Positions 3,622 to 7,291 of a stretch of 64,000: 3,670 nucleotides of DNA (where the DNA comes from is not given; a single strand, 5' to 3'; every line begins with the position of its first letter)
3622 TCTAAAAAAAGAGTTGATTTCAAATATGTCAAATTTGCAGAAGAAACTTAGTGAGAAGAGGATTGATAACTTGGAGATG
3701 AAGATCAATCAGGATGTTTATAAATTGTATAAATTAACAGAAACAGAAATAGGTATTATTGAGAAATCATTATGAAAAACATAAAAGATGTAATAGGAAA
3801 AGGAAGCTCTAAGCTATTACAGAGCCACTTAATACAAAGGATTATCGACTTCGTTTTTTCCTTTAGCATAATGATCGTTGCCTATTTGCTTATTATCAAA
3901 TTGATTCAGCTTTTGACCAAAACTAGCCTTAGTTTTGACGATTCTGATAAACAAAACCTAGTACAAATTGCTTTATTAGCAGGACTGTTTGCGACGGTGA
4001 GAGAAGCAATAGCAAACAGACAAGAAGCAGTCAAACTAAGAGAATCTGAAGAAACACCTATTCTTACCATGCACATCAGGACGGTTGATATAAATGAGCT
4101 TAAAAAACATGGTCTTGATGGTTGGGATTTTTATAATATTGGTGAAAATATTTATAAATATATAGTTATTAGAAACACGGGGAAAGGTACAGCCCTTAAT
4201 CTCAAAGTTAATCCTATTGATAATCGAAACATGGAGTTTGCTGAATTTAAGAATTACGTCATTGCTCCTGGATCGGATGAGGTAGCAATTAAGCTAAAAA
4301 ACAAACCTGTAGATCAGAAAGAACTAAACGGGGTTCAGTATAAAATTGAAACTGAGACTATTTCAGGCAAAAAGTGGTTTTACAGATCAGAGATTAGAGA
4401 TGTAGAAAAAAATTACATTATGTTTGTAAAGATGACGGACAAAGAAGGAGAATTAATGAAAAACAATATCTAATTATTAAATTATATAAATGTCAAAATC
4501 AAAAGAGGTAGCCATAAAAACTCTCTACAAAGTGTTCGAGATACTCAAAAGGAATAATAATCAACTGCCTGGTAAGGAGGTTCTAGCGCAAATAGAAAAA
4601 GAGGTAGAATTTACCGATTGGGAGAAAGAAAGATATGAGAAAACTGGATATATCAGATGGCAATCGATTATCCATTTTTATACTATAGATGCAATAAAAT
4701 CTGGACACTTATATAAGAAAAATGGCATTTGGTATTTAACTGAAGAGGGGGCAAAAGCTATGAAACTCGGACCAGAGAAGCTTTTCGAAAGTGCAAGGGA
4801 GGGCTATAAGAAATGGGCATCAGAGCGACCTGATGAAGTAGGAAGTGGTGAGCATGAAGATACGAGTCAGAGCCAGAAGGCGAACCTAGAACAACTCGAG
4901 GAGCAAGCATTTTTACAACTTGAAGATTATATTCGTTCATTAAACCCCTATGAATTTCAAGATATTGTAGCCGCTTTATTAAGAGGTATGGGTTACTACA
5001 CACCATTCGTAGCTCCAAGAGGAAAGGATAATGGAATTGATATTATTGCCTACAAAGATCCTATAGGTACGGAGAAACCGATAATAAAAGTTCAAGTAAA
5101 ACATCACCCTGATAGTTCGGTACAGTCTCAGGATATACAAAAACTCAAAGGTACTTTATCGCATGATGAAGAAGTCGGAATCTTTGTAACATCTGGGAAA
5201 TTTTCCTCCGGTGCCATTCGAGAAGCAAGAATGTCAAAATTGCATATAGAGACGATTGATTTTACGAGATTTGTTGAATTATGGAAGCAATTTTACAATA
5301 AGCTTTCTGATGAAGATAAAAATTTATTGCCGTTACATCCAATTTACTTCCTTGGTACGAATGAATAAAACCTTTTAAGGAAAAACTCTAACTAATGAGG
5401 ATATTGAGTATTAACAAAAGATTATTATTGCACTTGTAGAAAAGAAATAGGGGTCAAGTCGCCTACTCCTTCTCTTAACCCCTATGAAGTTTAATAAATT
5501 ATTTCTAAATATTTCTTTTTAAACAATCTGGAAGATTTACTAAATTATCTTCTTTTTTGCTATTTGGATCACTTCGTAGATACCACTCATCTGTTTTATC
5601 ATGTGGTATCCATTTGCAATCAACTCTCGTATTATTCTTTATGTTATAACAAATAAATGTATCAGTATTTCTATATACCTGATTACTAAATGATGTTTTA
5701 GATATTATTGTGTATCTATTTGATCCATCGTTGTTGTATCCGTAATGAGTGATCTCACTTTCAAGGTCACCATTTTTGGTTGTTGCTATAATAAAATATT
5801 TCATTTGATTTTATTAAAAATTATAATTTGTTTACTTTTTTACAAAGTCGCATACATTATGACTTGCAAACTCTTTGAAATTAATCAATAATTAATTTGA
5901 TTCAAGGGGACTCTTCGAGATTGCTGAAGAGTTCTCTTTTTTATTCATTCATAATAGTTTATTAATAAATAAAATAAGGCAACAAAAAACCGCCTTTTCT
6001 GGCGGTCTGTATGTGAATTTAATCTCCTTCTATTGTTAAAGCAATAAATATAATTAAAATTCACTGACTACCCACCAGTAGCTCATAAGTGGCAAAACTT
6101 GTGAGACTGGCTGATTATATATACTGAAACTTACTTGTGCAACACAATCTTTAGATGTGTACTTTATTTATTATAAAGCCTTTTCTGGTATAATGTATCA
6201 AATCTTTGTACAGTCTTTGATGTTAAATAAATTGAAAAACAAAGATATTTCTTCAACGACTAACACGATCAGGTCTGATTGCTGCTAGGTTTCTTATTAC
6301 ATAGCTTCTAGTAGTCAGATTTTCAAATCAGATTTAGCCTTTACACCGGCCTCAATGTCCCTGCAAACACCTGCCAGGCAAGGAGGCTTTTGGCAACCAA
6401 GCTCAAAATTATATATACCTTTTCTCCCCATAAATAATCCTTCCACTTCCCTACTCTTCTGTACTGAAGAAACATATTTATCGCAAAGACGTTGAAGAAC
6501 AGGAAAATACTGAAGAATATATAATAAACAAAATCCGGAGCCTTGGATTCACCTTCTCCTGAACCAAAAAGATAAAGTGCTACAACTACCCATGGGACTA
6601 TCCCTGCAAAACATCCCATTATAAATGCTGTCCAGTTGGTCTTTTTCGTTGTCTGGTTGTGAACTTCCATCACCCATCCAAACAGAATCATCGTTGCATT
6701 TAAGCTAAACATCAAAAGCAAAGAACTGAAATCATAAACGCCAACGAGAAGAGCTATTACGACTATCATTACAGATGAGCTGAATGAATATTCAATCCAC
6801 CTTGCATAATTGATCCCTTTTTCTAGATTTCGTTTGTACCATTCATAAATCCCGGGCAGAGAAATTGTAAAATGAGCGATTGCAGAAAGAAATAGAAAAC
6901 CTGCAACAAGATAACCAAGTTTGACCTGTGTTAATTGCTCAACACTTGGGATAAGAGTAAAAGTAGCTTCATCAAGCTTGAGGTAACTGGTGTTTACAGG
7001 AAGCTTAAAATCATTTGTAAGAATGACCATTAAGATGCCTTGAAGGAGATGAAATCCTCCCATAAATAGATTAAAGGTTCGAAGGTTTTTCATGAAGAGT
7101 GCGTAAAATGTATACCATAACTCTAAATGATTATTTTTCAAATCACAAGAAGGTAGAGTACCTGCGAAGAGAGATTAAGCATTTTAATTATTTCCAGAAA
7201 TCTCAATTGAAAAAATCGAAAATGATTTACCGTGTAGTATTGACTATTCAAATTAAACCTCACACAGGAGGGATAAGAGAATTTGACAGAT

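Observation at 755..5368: Restriction island: Type IIG RM enzyme, a translationally coupled unknown membrane-anchored protein, and an Mrr-like Type IV endonuclease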

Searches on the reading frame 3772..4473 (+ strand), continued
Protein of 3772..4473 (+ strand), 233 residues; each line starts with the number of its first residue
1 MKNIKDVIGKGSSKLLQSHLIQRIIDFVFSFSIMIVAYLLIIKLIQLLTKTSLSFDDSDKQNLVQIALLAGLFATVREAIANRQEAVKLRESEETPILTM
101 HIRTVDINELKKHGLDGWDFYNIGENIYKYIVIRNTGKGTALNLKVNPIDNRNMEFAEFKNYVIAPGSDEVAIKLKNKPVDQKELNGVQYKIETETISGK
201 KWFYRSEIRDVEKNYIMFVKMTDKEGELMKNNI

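Call 79: search_protein_families(library=pfam, proteins=[L031:477-2855:+, L031:3723-4397:+, L050:9126-11216:-, L050:4591-5631:+, L051:7202-7762:+, L051:8676-9326:+, L053:6539-7630:+, L053:9939-10598:+, L044:2160-2915:+, L043:4288-5238:+], max_evalue=0.001)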
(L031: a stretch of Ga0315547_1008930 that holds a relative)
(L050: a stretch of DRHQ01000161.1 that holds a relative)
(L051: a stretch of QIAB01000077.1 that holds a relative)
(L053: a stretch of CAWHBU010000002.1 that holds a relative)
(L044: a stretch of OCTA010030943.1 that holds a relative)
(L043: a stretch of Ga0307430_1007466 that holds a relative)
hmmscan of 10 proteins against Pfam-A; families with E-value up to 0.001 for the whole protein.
L031:477-2855:+ (792 aa): 5 families
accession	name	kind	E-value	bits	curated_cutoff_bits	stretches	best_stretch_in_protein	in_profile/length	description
PF04851.21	ResIII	-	2.9e-30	105.8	22.5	1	164-314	4-163/164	Type III restriction enzyme, res subunit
PF08463.15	EcoEI_R_C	-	2.2e-11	44.6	24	1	630-790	7-162/163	EcoEI R protein C-terminal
PF18766.7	SWI2_SNF2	-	5.9e-11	42.9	26.7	1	168-336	2-175/221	SWI2/SNF2 ATPase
PF00270.35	DEAD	-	2.7e-10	40.7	26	1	167-314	3-161/167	DEAD/DEAH box helicase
PF00271.37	Helicase_C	-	5.9e-09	36.6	23.5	1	418-536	3-109/110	Helicase conserved C-terminal domain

L031:3723-4397:+ (224 aa): 0 families

L050:9126-11216:- (696 aa): 0 families

L050:4591-5631:+ (346 aa): 1 family
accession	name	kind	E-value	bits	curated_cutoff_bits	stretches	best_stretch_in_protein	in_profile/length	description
PF00248.27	Aldo_ket_red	-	5.2e-18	65.6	24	1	78-274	19-193/291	Aldo/keto reductase family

L051:7202-7762:+ (186 aa): 0 families

L051:8676-9326:+ (216 aa): 0 families

L053:6539-7630:+ (363 aa): 0 families

L053:9939-10598:+ (219 aa): 6 families
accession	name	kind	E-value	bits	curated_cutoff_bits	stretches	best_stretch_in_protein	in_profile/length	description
PF12146.15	Hydrolase_4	-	4.2e-10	39.8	27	1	31-140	7-113/239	Serine aminopeptidase, S33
PF12697.13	Abhydrolase_6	-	3.1e-09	38.3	26.3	1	32-140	2-95/217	Alpha/beta hydrolase family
PF20408.4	Abhydrolase_11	-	1.4e-08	35.2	27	1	41-192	12-167/193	Alpha/beta hydrolase domain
PF00561.26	Abhydrolase_1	-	1.5e-07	31.8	25.8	1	52-136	19-102/245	alpha/beta hydrolase fold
PF10142.15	PhoPQ_related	-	4.3e-06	26.1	20.3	1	145-213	256-323/367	PhoPQ-activated pathogenicity-related protein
PF00326.27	Peptidase_S9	-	4.6e-05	23.5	22.6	0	75-137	35-98/213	Prolyl oligopeptidase family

L044:2160-2915:+ (251 aa): 1 family
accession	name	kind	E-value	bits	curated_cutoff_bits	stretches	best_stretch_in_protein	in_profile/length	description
PF20314.3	DUF6610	-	1.1e-52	179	27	1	45-236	1-198/198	Family of unknown function (DUF6610)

L043:4288-5238:+ (316 aa): 1 family
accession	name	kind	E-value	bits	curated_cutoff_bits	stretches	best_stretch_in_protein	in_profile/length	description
PF04326.19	SLFN_AlbA_2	-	6.8e-14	52.8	25.3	1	22-139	1-117/118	Schlafen, AlbA_2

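Call 81: search_protein_families(library=padloc, proteins=[L016:238-1218:+, L016:1199-3640:+, L016:4369-4965:+, L016:5811-8663:+, L025:458-1303:+, L025:1318-2511:+, L025:2523-4322:+, L022:10244-12649:+, L018:334-1806:+, L046:2031-3458:+], max_evalue=0.0001)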
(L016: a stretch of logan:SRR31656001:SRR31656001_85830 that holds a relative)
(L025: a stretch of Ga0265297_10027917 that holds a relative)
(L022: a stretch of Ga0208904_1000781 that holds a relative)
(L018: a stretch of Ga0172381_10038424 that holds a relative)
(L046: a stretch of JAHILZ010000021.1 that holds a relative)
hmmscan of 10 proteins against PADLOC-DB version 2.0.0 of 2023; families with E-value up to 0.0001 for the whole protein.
L016:238-1218:+ (326 aa): 0 families

L016:1199-3640:+ (813 aa): 0 families

L016:4369-4965:+ (198 aa): 0 families

L016:5811-8663:+ (951 aa): 0 families

L025:458-1303:+ (281 aa): 0 families

L025:1318-2511:+ (397 aa): 1 family
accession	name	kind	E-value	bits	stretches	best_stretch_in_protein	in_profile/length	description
PDLC02187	DUF4297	-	2.5e-29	100.5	1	14-359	9-375/404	-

L025:2523-4322:+ (599 aa): 17 families
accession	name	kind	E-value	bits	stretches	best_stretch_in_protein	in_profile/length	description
PDLC02188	HerA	-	1e-204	679.7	1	4-599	7-578/578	-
PDLC04105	HerA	-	1.3e-137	457.8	1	8-598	15-570/576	-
PDLC04104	HerA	-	1.2e-80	269.1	2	347-587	121-361/379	-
PDLC04102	HerA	-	7e-77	257.2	2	362-588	415-645/654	-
PDLC04098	HerA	-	6.6e-76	254.3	2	358-598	439-684/686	-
PDLC04106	HerA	-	7e-69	231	2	364-598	427-663/667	-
PDLC04103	HerA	-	1.2e-53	180.4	2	362-582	359-576/579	-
PDLC02185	HerA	-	4.1e-51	172.4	2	391-583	392-582/585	-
PDLC04100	HerA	-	1e-50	171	2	387-586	385-578/580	-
PDLC04101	HerA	-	3.9e-50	168.8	1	10-420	19-396/400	-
PDLC04097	HerA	-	8.9e-43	144.8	2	387-583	417-614/618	-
PDLC04107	HerA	-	4.7e-27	92.8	1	28-290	36-304/306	-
PDLC04099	HerA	-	1.3e-19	68.4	1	9-212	16-212/214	-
PDLC04140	mad8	-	2.5e-18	64.7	1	161-552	27-289/314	mads_8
PDLC01055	HerA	-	3.2e-16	57.2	2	451-522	419-486/532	Type III coevolved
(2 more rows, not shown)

L022:10244-12649:+ (802 aa): 4 families
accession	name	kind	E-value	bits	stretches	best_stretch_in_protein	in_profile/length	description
PDLC05009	PDC-S37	-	3.5e-15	52.9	1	456-520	296-358/1550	-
PDLC03920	MkoA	-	8.9e-12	42.1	1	447-587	612-722/1112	-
PDLC02194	Hhe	-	5.5e-07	25.2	1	463-518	436-488/1911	-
PDLC04140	mad8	-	9.9e-06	23.3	1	472-663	29-180/314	mads_8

L018:334-1806:+ (490 aa): 0 families

L046:2031-3458:+ (475 aa): 3 families
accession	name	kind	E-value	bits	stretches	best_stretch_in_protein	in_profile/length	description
PDLC02394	pAgo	-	2.4e-18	63.3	1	20-439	42-460/1121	-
PDLC02402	Aga_SIR2-PNTD1-PNTD2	-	4.6e-15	52.8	1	148-345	299-488/876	Class I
PDLC02418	Aga_SIR2-Kinase-PNTD1-PNTD2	-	4.3e-10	36.4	1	146-352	156-372/756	Class I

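Call 82: search_dna_similar(query=window:3772-4470:+, collection=phages, mode=protein, max_evalue=0.01)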
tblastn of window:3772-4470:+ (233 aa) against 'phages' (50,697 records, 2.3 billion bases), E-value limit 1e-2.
No match.

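Call 83: search_dna_similar(query=window:3772-4470:+, collection=plasmids, mode=protein, max_evalue=0.01)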
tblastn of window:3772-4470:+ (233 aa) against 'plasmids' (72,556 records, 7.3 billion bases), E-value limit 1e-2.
No match.

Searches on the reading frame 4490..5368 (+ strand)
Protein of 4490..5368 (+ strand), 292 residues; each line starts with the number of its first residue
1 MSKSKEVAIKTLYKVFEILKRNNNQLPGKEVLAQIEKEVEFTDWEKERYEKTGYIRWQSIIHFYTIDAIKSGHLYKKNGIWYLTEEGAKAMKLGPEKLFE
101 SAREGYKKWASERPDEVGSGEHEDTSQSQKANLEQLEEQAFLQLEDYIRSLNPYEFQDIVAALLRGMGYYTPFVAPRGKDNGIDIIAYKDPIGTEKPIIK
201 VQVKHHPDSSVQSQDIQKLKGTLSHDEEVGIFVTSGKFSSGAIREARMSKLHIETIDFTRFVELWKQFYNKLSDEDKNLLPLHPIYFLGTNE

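Call 3: search_protein_families(library=pfam, proteins=[window:4490-5368:+], max_evalue=0.1)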
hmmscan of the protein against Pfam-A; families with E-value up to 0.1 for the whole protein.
window:4490-5368:+ (292 aa): 4 families
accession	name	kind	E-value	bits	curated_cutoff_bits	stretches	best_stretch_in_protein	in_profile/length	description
PF04471.18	Mrr_cat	-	7.9e-24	84.4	21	1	148-264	1-114/115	Restriction endonuclease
PF14338.12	Mrr_N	-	4e-08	33.7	29.5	1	14-91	7-85/87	Mrr N-terminal domain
PF22722.2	NA-iREase1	-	1.1e-07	32.2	27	1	162-262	7-105/106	NACHT-associated inactive Restriction Endonuclease 1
PF13156.12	Mrr_cat_2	-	0.00029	21.2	22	1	178-261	27-110/127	Restriction endonuclease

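Call 4: search_protein_families(library=padloc, proteins=[window:4490-5368:+], max_evalue=0.1)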
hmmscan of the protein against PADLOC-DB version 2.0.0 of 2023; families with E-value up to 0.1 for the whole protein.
window:4490-5368:+ (292 aa): 8 families
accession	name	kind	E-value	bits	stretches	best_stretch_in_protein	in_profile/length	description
PDLC04819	PDC-S02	-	9e-44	148.1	1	121-286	165-327/334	-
PDLC04815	PDC-S02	-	3.5e-25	87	1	117-288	171-341/346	-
PDLC04796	PDC-S02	-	1.8e-15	54.8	1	109-264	205-356/390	-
PDLC04806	PDC-S02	-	5.2e-14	50.2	1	132-282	166-317/324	-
PDLC03657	mREase_IV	-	3.1e-07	28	1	130-248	151-274/317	Type IV methyl-directed restriction enzyme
PDLC00631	ZorD1|ZorD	-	2.5e-06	23.6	1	137-250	935-1047/1071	"SWI2/SNF2 helicase, Mrr-like nuclease"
PDLC03852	LmuA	-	0.00085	17.4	1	143-216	10-84/336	-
PDLC03206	mREase_II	-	0.0089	12.6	1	161-245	287-376/434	Type II methyl-directed restriction enzyme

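Call 5: search_protein_families(library=ncbifam, proteins=[window:4490-5368:+], max_evalue=0.1)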
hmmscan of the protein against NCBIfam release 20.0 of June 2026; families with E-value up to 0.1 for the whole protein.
window:4490-5368:+ (292 aa): 1 family
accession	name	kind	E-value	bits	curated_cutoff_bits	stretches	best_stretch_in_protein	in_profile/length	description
NF033911.1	botu_NTNH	equivalog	0.024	12.3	800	1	11-92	78-163/1164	non-toxic nonhemagglutinin NTNH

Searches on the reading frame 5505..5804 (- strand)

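Call 3: search_protein_families(library=pfam, proteins=[window:5505-5804:-], max_evalue=0.1)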
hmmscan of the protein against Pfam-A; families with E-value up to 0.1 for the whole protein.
window:5505-5804:- (99 aa): 2 families
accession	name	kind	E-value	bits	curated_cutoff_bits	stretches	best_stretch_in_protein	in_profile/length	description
PF13031.12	DUF3892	-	1.2e-05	26.1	22.3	1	5-92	2-71/71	Protein of unknown function (DUF3892)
PF07654.21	C1-set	-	0.04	14.7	21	1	9-52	35-79/86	Immunoglobulin C1-set domain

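Call 4: search_protein_families(library=padloc, proteins=[window:5505-5804:-], max_evalue=0.1)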
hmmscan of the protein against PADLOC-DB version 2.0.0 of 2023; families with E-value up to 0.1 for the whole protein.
window:5505-5804:- (99 aa): 0 families

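Call 5: search_protein_families(library=ncbifam, proteins=[window:5505-5804:-], max_evalue=0.1)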
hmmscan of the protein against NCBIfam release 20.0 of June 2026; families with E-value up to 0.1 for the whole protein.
window:5505-5804:- (99 aa): 1 family
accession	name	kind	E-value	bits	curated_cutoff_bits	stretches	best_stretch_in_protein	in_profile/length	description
NF005492.0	PRK07106.1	equivalog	0.024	13.5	415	1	39-81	227-270/390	phosphoribosylaminoimidazolecarboxamide formyltransferase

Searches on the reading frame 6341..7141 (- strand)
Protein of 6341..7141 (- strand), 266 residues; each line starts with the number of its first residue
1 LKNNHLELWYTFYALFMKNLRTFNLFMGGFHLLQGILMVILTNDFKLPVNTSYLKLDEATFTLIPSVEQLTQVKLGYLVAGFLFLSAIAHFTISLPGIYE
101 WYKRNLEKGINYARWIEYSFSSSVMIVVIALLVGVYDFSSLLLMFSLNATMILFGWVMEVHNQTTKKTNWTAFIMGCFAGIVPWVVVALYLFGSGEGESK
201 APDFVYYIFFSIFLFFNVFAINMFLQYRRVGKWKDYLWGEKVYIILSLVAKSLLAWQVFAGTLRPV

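Call 3: search_protein_families(library=pfam, proteins=[window:6341-7141:-], max_evalue=0.1)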
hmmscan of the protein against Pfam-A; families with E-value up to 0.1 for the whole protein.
window:6341-7141:- (266 aa): 2 families
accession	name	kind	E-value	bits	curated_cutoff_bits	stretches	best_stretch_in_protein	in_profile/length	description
PF18761.7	Heliorhodopsin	-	9.5e-105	349.7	26.7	1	20-263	1-242/242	Heliorhodopsin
PF01036.24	Bac_rhodopsin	-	0.00077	19.4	24.6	1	78-253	37-212/224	Bacteriorhodopsin-like protein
